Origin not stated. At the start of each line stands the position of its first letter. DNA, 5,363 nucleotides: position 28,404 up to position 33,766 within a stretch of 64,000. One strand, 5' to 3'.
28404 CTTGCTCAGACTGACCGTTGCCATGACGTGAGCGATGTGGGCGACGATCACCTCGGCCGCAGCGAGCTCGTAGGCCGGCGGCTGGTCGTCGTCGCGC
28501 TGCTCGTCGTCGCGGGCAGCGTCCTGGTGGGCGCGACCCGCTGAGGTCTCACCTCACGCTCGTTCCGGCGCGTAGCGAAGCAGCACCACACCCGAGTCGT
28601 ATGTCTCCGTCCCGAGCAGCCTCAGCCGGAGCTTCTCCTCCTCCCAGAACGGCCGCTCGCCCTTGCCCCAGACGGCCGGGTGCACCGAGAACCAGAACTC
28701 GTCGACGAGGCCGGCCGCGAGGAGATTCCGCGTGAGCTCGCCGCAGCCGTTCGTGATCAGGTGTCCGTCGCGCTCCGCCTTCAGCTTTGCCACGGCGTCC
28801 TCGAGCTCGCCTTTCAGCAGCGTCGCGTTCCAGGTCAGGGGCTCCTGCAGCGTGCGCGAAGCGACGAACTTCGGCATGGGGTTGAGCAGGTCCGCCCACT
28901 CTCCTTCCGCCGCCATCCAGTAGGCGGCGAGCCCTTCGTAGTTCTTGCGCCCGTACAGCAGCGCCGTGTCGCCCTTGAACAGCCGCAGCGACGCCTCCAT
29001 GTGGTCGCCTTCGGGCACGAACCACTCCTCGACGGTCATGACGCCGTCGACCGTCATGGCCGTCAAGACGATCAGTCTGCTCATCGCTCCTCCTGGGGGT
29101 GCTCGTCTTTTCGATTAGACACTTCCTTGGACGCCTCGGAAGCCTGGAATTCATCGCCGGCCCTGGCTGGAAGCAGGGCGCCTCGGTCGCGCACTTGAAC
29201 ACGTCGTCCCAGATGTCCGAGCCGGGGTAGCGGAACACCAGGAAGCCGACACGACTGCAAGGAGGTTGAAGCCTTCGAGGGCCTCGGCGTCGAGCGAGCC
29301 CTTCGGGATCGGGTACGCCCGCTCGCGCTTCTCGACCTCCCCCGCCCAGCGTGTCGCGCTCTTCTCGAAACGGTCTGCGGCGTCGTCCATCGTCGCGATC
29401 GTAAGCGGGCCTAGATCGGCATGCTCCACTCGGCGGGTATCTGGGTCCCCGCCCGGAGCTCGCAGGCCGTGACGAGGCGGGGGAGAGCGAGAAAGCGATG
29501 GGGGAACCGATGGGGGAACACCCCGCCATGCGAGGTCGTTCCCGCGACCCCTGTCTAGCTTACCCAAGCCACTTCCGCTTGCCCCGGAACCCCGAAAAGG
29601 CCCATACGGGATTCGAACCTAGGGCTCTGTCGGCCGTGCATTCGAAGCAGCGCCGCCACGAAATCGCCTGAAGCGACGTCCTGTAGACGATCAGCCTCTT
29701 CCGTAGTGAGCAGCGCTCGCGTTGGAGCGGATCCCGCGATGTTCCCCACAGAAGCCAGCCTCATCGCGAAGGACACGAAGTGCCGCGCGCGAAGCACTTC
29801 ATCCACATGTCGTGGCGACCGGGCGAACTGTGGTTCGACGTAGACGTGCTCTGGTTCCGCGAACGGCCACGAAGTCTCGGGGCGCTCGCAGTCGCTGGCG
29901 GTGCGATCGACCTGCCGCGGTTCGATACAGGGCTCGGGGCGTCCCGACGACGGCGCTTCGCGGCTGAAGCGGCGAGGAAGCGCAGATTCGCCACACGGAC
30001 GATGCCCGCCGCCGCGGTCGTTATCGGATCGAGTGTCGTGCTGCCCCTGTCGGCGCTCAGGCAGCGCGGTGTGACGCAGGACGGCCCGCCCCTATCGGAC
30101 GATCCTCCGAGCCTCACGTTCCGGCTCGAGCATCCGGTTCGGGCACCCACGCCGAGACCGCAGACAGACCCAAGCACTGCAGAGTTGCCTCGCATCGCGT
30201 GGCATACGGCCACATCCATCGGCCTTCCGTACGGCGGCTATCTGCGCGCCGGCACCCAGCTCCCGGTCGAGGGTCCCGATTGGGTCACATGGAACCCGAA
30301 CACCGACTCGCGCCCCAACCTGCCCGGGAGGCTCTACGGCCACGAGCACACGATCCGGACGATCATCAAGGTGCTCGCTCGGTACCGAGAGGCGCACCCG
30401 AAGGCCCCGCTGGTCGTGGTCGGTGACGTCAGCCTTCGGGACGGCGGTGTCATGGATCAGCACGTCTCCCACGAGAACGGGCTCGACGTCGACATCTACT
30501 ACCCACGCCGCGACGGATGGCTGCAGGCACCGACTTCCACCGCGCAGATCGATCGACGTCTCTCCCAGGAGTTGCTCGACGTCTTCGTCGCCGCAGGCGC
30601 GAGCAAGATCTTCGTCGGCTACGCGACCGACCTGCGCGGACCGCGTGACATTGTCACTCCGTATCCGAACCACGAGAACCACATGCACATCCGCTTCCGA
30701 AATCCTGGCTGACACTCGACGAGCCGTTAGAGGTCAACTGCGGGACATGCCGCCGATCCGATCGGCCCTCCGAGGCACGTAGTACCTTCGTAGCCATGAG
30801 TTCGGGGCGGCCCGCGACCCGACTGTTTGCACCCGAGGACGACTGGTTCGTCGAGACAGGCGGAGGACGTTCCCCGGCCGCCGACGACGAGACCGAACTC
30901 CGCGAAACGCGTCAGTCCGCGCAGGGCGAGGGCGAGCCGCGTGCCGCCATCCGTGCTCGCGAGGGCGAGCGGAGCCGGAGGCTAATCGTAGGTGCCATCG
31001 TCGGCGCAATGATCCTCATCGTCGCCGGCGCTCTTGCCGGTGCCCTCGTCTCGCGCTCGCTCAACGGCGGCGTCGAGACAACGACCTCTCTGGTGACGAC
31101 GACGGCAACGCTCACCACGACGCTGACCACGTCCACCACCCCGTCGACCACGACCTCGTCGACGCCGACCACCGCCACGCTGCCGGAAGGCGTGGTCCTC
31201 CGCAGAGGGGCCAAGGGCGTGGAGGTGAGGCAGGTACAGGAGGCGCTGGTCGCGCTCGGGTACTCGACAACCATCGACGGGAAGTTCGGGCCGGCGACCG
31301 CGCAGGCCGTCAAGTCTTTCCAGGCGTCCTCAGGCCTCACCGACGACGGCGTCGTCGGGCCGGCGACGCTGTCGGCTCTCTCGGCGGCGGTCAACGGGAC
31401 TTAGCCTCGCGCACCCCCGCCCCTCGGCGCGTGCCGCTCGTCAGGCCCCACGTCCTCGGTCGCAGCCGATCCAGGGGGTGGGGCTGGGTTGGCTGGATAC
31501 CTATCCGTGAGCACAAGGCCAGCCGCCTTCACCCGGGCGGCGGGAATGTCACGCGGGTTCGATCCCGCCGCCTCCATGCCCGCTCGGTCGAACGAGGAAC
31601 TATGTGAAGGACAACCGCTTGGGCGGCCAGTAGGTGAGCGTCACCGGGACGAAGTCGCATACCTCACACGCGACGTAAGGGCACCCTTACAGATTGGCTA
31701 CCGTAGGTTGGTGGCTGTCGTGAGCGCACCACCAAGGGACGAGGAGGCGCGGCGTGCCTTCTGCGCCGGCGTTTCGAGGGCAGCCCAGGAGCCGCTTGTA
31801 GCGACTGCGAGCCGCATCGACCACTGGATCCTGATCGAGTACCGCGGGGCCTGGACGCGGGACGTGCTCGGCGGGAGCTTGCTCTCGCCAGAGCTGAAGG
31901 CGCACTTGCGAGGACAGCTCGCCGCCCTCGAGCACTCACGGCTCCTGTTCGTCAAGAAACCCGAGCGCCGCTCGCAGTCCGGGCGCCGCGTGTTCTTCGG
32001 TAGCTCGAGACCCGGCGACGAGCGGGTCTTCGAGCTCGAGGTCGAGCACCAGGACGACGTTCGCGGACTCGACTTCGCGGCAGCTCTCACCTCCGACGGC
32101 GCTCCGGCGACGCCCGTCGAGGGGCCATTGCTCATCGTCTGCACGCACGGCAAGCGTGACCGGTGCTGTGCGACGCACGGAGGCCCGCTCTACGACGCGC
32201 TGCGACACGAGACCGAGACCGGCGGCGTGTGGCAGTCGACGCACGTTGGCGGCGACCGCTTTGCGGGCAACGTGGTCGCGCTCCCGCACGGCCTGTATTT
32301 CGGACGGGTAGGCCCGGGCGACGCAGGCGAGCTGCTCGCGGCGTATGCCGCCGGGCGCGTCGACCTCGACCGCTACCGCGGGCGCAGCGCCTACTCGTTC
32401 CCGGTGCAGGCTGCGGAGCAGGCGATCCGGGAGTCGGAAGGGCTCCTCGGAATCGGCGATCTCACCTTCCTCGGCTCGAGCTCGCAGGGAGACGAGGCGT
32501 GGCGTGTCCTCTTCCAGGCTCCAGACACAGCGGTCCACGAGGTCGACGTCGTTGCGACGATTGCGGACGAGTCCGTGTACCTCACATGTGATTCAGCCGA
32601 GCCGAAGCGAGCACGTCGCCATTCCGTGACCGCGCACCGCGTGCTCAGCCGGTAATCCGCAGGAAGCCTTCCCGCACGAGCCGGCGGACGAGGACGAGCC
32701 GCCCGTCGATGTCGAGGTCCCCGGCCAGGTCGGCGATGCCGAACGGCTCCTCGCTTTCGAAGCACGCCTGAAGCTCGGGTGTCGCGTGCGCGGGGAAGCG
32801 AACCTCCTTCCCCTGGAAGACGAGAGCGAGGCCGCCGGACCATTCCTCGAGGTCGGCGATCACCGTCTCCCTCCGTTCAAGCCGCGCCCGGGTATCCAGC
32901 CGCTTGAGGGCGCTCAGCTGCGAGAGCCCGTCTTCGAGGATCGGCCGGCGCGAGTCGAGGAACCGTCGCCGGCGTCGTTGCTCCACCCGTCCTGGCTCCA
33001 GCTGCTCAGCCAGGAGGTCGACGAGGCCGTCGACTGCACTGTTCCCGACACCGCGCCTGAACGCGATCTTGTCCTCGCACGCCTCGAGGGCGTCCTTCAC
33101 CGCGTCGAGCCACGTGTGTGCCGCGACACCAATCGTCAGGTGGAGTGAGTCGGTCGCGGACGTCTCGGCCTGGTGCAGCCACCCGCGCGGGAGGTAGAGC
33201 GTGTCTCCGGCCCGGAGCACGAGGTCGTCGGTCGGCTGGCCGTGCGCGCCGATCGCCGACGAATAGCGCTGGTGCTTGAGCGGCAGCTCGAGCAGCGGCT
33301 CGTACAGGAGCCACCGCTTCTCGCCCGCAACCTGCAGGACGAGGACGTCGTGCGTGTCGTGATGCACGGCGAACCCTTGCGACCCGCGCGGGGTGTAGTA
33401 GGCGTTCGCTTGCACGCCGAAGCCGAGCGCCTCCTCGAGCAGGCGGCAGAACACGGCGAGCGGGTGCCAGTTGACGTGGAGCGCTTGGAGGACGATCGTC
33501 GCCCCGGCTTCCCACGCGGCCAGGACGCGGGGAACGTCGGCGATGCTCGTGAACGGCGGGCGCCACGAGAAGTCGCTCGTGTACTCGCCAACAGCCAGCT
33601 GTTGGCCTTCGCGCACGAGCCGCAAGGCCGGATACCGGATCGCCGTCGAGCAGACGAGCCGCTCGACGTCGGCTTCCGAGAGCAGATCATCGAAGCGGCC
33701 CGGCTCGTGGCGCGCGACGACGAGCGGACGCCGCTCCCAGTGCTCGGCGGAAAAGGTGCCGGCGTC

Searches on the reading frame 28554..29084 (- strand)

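Call 62: search_protein_families(library=pfam, max_evalue=0.00001, proteins=[window:28554-29084:-])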
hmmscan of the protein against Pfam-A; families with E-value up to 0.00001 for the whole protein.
window:28554-29084:- (176 aa): 1 family
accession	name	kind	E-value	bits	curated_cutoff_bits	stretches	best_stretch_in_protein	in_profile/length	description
PF01872.23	RibD_C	-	1.3e-18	68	24.1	1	4-168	3-197/197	RibD C-terminal domain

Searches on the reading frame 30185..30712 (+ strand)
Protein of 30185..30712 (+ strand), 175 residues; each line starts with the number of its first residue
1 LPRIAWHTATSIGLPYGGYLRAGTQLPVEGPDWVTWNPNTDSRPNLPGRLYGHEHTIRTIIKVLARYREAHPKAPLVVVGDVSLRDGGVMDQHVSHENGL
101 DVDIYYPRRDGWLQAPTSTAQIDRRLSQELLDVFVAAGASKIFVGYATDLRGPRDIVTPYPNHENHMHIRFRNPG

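Call 62: search_protein_families(library=pfam, max_evalue=0.00001, proteins=[window:30185-30712:+])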
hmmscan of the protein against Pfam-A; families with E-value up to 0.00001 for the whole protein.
window:30185-30712:+ (175 aa): 1 family
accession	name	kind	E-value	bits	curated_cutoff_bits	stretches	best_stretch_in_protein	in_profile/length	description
PF03411.18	Peptidase_M74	-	2.9e-16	60.2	25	1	11-110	1-92/240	Penicillin-insensitive murein endopeptidase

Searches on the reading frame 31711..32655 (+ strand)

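Call 62: search_protein_families(library=pfam, max_evalue=0.00001, proteins=[window:31711-32655:+])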
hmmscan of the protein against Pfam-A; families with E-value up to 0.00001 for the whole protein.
window:31711-32655:+ (314 aa): 1 family
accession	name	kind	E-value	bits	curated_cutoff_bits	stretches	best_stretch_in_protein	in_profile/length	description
PF06999.17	Suc_Fer-like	-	7e-21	75.6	34.9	1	30-223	2-190/191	Sucrase/ferredoxin-like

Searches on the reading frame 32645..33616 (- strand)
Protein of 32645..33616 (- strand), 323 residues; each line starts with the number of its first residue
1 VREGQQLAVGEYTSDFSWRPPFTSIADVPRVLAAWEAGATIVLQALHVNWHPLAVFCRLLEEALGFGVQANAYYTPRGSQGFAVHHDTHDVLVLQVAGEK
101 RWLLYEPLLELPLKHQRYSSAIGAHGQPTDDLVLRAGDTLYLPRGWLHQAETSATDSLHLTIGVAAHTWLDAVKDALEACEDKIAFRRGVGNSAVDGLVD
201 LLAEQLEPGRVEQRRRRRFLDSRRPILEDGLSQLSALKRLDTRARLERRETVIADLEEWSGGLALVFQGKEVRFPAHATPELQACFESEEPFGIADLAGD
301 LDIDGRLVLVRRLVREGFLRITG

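Call 62: search_protein_families(library=pfam, max_evalue=0.00001, proteins=[window:32645-33616:-])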
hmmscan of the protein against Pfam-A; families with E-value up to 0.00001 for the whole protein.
window:32645-33616:- (323 aa): 2 families
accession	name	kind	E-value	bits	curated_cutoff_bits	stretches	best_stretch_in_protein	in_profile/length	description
PF08007.18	JmjC_2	-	4.6e-29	101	22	1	54-170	12-125/127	JmjC domain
PF13621.12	Cupin_8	-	9.1e-10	39.3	27.4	1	82-160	145-236/252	Cupin-like domain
